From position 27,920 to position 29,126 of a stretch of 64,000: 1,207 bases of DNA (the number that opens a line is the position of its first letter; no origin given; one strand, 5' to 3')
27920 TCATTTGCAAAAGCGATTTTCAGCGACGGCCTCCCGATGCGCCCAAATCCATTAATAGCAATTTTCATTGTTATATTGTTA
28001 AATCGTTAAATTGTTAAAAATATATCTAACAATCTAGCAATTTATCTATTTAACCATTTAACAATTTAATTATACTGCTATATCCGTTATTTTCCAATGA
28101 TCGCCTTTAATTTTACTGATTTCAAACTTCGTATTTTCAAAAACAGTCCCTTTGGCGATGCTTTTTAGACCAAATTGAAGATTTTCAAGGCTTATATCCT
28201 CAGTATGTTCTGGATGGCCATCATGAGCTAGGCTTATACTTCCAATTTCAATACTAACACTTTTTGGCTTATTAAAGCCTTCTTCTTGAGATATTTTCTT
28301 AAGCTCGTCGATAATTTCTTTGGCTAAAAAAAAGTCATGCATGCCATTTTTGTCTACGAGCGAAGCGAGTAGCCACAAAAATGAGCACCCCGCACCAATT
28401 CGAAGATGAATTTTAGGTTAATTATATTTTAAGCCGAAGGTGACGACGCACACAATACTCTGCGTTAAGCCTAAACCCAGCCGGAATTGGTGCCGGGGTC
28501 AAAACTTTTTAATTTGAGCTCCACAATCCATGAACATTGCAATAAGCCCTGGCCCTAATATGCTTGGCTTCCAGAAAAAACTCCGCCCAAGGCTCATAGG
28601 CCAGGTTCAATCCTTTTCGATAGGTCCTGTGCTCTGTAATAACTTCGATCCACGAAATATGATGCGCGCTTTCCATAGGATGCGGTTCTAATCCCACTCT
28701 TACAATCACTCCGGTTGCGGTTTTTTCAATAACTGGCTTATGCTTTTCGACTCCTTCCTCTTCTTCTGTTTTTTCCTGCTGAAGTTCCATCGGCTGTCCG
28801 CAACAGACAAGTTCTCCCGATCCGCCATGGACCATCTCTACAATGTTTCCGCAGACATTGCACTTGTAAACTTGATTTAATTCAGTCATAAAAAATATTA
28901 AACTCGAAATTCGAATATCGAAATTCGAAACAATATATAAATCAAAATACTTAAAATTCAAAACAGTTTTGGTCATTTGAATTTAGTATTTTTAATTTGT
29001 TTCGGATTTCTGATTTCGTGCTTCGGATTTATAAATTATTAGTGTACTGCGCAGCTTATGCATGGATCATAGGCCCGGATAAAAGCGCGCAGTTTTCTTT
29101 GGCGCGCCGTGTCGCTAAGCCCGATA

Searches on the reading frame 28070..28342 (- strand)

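Call 13: search_protein_families(library=pfam, proteins=[window:28070-28342:-])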
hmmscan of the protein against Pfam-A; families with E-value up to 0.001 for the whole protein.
window:28070-28342:- (90 aa): 1 family
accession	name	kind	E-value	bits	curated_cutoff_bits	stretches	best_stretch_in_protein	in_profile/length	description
PF01155.25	HypA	-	2.8e-06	27.7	28.9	1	1-81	1-70/112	Hydrogenase/urease nickel incorporation, metallochaperone, hypA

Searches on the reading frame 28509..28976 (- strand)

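Call 13: search_protein_families(library=pfam, proteins=[window:28509-28976:-])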
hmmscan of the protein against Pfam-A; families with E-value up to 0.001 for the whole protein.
window:28509-28976:- (155 aa): 2 families
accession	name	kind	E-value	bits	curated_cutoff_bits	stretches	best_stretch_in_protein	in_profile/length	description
PF06397.17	Desulfoferrod_N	-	2.2e-18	66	23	1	31-65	1-35/36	Desulfoferrodoxin, N-terminal domain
PF01880.24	Desulfoferrodox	-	7.7e-18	65.3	22.2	1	73-154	3-97/98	Desulfoferrodoxin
